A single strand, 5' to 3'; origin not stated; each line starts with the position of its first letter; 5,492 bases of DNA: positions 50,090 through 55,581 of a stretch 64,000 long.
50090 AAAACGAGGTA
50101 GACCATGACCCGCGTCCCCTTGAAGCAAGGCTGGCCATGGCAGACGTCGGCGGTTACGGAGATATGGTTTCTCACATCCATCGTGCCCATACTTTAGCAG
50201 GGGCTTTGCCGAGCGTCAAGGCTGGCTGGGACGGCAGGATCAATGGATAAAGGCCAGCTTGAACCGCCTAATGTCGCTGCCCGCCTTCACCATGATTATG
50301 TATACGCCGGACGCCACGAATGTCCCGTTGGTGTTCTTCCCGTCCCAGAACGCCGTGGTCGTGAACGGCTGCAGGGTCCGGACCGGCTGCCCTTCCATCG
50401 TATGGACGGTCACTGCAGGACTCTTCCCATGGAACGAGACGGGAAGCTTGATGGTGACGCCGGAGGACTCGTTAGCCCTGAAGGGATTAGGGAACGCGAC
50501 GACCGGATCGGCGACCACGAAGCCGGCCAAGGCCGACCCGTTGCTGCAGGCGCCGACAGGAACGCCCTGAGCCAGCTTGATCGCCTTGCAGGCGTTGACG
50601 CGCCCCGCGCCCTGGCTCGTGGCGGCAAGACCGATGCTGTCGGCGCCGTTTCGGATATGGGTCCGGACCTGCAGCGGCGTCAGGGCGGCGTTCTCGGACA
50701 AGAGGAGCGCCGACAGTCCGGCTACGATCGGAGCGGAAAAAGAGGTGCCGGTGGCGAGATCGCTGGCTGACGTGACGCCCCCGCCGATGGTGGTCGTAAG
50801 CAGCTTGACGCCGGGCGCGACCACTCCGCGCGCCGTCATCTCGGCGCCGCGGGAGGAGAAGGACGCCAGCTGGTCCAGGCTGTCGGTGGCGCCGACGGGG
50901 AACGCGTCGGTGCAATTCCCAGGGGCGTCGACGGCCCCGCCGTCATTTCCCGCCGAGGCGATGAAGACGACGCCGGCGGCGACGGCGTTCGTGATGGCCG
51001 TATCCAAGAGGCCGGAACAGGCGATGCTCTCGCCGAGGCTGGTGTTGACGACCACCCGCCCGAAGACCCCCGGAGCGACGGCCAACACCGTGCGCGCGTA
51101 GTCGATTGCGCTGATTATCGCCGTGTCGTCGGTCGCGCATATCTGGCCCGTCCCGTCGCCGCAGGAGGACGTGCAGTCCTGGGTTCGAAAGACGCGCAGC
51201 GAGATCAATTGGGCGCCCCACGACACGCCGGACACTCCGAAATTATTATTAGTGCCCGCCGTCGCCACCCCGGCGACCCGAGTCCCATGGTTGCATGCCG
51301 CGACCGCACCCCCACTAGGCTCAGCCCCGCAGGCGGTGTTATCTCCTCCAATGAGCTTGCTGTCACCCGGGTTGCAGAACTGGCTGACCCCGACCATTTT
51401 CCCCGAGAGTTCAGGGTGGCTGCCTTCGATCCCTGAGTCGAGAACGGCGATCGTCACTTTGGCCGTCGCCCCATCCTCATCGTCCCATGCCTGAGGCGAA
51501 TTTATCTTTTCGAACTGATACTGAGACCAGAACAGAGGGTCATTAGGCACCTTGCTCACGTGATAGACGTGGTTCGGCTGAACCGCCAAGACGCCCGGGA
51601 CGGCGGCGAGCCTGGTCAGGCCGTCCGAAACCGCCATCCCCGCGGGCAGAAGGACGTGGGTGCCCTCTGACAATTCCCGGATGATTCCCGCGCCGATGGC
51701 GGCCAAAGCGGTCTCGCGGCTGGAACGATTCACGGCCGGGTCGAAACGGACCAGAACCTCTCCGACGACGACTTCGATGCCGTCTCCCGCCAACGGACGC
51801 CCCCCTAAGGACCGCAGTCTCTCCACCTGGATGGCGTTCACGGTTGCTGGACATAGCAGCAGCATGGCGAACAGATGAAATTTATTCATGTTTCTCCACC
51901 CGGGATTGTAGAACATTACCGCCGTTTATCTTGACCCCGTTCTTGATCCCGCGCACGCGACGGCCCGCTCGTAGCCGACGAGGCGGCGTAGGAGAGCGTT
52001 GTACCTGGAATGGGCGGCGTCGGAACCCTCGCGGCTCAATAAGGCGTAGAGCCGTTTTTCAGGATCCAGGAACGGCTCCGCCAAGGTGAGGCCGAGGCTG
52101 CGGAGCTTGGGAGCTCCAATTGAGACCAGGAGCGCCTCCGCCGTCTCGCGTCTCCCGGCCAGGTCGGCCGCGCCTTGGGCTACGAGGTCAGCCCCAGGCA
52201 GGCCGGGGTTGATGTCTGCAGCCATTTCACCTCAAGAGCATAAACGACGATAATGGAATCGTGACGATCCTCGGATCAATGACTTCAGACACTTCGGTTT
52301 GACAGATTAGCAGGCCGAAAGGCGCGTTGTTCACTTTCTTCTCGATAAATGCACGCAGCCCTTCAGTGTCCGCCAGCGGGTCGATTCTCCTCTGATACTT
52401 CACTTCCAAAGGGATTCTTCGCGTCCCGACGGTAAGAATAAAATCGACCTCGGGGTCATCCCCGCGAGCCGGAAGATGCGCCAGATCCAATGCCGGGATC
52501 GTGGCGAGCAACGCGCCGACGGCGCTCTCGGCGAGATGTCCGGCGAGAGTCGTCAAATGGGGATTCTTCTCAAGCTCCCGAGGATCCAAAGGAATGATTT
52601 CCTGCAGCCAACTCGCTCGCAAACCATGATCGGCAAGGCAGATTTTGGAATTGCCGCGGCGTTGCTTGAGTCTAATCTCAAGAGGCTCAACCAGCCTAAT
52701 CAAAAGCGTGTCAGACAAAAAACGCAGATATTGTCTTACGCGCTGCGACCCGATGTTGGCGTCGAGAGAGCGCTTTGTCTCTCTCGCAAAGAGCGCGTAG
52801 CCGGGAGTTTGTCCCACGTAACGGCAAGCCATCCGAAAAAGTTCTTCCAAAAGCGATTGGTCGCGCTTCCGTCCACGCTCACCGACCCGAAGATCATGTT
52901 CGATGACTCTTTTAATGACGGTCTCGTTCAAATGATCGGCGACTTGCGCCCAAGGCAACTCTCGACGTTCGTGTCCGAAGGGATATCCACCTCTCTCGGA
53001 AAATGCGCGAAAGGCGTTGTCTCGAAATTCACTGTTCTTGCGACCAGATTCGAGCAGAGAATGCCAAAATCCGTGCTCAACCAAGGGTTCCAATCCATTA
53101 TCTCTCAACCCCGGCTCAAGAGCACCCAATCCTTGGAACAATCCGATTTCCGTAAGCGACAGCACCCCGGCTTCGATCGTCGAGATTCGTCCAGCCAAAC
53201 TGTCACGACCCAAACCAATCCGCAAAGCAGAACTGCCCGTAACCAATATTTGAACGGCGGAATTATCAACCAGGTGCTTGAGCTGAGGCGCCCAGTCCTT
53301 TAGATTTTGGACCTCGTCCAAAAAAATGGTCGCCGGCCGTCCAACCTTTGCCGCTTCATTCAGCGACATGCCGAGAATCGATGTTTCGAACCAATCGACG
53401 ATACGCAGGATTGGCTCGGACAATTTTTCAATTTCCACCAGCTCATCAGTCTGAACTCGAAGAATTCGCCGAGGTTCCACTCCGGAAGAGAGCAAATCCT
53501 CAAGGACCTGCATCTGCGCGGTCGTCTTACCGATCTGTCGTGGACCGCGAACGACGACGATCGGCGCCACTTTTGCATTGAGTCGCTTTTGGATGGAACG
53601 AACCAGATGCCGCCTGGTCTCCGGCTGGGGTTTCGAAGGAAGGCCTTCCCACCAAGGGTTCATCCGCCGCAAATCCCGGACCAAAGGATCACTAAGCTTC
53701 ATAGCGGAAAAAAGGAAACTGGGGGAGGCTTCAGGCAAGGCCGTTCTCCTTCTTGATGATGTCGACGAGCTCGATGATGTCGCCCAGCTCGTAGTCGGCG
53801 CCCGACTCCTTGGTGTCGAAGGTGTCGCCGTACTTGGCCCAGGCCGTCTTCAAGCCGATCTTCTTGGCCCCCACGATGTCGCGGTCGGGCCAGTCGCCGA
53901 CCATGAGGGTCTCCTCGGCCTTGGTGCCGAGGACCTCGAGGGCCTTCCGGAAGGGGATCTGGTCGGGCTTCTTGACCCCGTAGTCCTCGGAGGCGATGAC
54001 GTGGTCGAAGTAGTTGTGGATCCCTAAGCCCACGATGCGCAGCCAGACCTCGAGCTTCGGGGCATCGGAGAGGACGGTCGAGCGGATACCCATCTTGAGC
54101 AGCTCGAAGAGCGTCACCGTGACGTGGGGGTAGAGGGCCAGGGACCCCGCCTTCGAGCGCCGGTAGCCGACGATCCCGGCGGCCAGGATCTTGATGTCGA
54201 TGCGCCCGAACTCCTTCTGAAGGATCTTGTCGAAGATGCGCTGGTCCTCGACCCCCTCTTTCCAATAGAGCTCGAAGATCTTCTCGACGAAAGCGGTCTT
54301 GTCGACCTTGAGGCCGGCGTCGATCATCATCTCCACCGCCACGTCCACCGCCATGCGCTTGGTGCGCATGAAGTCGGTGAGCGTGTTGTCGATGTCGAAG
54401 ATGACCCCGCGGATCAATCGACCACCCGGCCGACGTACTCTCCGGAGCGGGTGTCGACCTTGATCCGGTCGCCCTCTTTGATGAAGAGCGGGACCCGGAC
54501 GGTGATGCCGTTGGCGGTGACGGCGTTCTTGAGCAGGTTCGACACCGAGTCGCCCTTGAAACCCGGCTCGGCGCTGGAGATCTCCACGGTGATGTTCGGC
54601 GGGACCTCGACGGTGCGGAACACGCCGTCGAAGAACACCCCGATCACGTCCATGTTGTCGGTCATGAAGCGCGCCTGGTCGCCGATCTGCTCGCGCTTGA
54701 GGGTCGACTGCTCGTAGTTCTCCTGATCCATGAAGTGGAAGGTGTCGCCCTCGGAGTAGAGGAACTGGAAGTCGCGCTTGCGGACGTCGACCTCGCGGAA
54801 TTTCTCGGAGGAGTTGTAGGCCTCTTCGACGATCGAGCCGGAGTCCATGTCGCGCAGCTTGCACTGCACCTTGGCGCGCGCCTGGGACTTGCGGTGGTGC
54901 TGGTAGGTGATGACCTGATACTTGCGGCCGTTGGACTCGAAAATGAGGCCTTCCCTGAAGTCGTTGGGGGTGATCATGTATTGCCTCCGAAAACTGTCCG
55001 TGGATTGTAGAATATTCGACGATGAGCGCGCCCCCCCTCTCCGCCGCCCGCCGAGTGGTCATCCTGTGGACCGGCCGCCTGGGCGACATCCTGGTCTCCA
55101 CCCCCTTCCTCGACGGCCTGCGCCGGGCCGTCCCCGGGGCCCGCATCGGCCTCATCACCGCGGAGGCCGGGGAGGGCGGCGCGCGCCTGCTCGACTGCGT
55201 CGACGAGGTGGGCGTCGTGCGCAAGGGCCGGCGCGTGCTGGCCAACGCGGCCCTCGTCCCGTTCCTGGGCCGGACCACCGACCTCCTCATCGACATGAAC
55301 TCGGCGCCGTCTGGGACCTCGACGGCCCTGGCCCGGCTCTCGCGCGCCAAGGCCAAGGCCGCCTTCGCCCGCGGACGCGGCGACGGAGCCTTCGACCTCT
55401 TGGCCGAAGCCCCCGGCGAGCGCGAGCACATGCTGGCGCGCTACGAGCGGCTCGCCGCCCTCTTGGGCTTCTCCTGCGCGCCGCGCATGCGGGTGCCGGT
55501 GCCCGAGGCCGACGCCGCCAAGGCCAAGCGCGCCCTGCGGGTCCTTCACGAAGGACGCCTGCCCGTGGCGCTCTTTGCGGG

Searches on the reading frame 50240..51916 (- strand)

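Call 15: search_protein_families(library=pfam, proteins=[window:50240-51916:-], max_evalue=0.001)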
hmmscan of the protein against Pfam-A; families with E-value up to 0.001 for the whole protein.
window:50240-51916:- (558 aa): 3 families
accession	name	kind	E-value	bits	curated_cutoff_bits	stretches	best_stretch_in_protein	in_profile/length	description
PF00082.27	Peptidase_S8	-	8.2e-39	134.1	21.8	1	153-436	3-286/288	Subtilase family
PF22148.1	Fervidolysin_NPro-like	-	0.00015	22.5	21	1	48-115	14-81/81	Fervidolysin N-terminal prodomain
PF13860.13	FlgD_ig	-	0.00073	19.9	27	0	499-546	24-76/79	FlgD Ig-like domain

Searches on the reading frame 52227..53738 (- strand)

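Call 79: search_protein_families(library=pfam, proteins=[window:52227-53738:-], max_evalue=0.0001)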
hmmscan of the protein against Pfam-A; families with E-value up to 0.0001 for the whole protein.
window:52227-53738:- (503 aa): 3 families
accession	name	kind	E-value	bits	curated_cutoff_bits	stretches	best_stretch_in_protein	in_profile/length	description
PF13173.12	AAA_14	-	6e-22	78.5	27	1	59-198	3-128/129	AAA domain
PF13635.12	DUF4143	-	4.3e-16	59.5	28.1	1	287-448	6-159/160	Domain of unknown function (DUF4143)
PF13401.12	AAA_22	-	2.4e-05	25.1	27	0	58-172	5-126/130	AAA domain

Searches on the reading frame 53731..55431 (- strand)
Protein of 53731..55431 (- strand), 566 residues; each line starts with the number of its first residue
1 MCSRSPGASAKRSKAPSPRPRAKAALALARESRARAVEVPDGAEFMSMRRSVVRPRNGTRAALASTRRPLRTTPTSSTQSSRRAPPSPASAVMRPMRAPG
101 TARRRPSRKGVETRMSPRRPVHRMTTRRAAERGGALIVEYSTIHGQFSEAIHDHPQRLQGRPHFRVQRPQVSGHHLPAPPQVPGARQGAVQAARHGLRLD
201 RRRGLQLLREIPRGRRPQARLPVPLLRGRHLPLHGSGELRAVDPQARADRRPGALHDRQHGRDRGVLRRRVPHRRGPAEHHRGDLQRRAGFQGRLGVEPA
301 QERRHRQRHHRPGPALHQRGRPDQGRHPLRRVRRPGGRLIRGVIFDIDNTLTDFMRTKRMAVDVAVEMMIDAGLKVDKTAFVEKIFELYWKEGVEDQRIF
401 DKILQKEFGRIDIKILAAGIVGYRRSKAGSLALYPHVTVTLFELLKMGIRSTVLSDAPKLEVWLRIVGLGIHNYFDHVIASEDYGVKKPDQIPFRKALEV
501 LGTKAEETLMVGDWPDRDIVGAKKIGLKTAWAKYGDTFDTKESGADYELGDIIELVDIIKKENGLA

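Call 79: search_protein_families(library=pfam, proteins=[window:53731-55431:-], max_evalue=0.0001)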
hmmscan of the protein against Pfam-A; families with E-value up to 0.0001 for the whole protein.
window:53731-55431:- (566 aa): 3 families
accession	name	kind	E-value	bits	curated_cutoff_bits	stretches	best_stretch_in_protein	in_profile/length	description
PF13419.12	HAD_2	-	4.1e-22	79.6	23.8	1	343-531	1-177/178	Haloacid dehalogenase-like hydrolase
PF00702.32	Hydrolase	-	1.6e-21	78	26.4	1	340-526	1-191/191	haloacid dehalogenase-like hydrolase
PF13242.12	Hydrolase_like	-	1e-10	41.8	22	1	487-542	3-58/75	HAD-hyrolase-like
